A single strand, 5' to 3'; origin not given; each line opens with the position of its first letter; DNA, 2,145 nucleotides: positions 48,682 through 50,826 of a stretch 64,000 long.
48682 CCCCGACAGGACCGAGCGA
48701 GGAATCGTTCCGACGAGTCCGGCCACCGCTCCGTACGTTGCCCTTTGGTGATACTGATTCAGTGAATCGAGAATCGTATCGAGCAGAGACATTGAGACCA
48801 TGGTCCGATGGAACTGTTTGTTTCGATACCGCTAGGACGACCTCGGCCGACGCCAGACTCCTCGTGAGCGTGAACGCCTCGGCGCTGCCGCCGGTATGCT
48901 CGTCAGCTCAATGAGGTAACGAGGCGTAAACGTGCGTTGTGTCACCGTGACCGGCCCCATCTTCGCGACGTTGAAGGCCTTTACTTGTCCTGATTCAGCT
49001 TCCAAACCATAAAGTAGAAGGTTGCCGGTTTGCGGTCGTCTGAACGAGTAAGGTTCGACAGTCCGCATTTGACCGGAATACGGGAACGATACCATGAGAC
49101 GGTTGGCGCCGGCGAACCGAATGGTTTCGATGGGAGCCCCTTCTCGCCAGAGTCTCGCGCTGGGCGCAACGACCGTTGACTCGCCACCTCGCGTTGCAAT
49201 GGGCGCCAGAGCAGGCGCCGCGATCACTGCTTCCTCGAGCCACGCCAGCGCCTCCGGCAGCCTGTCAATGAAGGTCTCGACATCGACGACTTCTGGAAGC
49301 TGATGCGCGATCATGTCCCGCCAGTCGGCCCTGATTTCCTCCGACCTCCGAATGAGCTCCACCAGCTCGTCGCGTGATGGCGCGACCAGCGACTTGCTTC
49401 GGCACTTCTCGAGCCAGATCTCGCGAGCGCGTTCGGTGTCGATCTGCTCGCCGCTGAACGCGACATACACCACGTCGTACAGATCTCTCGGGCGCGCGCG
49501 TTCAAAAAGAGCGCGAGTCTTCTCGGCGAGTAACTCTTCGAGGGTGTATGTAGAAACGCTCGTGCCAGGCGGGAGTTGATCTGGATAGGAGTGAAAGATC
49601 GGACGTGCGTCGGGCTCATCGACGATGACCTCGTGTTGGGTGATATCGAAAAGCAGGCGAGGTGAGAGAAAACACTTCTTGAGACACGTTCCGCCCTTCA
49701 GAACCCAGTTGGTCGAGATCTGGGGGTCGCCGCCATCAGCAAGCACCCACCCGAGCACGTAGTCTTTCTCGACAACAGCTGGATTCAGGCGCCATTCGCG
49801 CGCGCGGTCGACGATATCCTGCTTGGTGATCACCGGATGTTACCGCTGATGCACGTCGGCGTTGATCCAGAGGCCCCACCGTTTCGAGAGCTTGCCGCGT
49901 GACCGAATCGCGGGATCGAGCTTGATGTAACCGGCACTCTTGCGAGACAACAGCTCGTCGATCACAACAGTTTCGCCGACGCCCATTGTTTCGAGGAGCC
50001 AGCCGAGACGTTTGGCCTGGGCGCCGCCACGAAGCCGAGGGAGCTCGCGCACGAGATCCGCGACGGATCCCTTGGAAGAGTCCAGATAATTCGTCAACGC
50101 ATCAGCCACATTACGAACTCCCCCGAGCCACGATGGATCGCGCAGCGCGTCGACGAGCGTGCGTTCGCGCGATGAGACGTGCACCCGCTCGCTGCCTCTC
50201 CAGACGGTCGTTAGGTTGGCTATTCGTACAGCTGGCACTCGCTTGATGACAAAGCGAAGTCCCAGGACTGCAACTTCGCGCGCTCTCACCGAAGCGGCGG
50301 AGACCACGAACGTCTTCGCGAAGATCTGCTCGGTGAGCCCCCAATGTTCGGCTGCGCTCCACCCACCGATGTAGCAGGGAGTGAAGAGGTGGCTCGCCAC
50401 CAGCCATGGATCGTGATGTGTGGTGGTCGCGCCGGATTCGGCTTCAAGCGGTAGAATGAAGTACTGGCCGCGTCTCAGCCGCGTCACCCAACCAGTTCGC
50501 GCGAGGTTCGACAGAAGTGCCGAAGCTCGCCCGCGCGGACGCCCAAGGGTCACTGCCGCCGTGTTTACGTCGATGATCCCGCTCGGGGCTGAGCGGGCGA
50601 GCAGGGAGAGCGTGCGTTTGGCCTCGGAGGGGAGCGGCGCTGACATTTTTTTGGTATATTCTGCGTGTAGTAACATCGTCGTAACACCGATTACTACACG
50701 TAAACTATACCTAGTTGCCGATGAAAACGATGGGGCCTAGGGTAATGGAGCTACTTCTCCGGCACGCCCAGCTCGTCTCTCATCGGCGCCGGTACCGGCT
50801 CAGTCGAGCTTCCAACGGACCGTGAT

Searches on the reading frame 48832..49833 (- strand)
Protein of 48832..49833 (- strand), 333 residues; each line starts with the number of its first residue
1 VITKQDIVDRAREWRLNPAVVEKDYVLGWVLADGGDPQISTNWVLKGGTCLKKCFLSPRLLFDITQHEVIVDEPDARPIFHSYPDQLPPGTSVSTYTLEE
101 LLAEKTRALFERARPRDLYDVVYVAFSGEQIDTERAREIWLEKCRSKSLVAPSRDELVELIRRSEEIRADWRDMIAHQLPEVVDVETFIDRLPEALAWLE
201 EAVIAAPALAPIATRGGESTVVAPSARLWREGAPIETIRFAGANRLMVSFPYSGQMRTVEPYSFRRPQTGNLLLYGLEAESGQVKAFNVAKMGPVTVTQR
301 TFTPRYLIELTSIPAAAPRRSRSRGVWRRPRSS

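Call 3: search_protein_families(library=pfam, proteins=[window:48832-49833:-], max_evalue=0.01)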
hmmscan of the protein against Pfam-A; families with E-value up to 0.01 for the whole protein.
window:48832-49833:- (333 aa): 1 family
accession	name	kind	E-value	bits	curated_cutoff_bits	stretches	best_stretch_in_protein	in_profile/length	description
PF08843.17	AbiEii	-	1.6e-22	81.1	22.5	2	58-189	100-236/238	Nucleotidyl transferase AbiEii toxin, Type IV TA system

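Call 4: search_protein_families(library=padloc, proteins=[window:48832-49833:-], max_evalue=0.01)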
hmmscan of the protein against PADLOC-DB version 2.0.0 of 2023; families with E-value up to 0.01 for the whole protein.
window:48832-49833:- (333 aa): 19 families
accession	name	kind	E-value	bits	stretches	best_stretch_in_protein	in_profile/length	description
PDLC02317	AbiEii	-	6e-86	286.9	2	58-313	136-390/396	AbiEii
PDLC02304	AbiEii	-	1e-40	138.3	2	61-197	126-256/260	AbiEii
PDLC02294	AbiEii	-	5.9e-16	57.1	1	91-175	152-237/260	AbiEii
PDLC02305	AbiEii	-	8.3e-14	49.5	2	91-144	157-209/306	AbiEii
PDLC02321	AbiEii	-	2.9e-13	48.1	2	17-56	18-56/296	AbiEii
PDLC02323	AbiEii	-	2.4e-12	45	1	62-190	123-241/248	AbiEii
PDLC02288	AbiEii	-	2.9e-11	40.8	1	62-201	140-275/294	AbiEii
PDLC02306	AbiEii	-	1.8e-10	38.9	1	89-198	164-280/280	AbiEii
PDLC02318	AbiEii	-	4.8e-10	37.3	1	78-201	140-252/280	AbiEii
PDLC02307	AbiEii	-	9.6e-09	33.3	1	92-169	112-190/219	AbiEii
PDLC02291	AbiEii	-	7.7e-08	30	1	63-231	135-285/310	AbiEii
PDLC02303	AbiEii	-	2.6e-07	28.3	1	82-189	141-237/249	AbiEii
PDLC02292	AbiEii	-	4.2e-06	24.8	1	11-55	18-60/283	AbiEii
PDLC02289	AbiEii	-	5.1e-06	24.2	1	11-55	22-65/309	AbiEii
PDLC02296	AbiEii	-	1.2e-05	22.6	1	75-134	145-207/282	AbiEii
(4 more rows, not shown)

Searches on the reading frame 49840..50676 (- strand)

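Call 3: search_protein_families(library=pfam, proteins=[window:49840-50676:-], max_evalue=0.01)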
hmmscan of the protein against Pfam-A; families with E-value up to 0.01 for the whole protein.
window:49840-50676:- (278 aa): 3 families
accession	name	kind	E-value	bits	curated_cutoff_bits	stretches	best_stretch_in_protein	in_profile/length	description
PF09407.15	AbiEi_1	-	1.5e-10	41.9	22.2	1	91-229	7-141/142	AbiEi antitoxin C-terminal domain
PF12802.13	MarR_2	-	0.00016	22.2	27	1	18-67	6-53/61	MarR family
PF13338.12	AbiEi_4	-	0.00027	21.4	25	1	29-72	9-46/49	Transcriptional regulator, AbiEi antitoxin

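Call 4: search_protein_families(library=padloc, proteins=[window:49840-50676:-], max_evalue=0.01)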
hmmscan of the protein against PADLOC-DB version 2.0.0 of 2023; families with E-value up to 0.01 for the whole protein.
window:49840-50676:- (278 aa): 26 families (the best 25 are shown)
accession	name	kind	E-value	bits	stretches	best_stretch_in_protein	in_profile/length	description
PDLC02271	AbiEi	-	4.2e-64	214.3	1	16-273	7-259/263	AbiEi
PDLC02267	AbiEi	-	5.3e-50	168.2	1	27-274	11-243/252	AbiEi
PDLC02266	AbiEi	-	2.4e-22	77.6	1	39-276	22-255/258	AbiEi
PDLC02276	AbiEi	-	4.7e-21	73.5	1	50-233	32-210/270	AbiEi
PDLC02282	AbiEi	-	6.2e-18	63.1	1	35-275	18-256/260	AbiEi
PDLC02270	AbiEi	-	1.1e-17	62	1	50-275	30-257/265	AbiEi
PDLC02269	AbiEi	-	3.7e-16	57.2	1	48-231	25-194/251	AbiEi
PDLC02287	AbiEi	-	1.6e-13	48.8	1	50-229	27-192/253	AbiEi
PDLC02252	AbiEi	-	3.7e-10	37.8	1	55-275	38-255/259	AbiEi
PDLC02225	AbiEi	-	3e-09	34.9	1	52-210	32-176/198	AbiEi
PDLC02265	AbiEi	-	2.8e-08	31.7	1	49-210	26-179/198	AbiEi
PDLC02237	AbiEi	-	1.5e-07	29.2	1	161-272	175-284/285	AbiEi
PDLC02275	AbiEi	-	1.4e-06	26.5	1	48-209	21-166/184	AbiEi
PDLC02283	AbiEi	-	3.5e-06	24.9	1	50-210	30-182/201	AbiEi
PDLC02230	AbiEi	-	5.8e-06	24.1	1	54-182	22-139/192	AbiEi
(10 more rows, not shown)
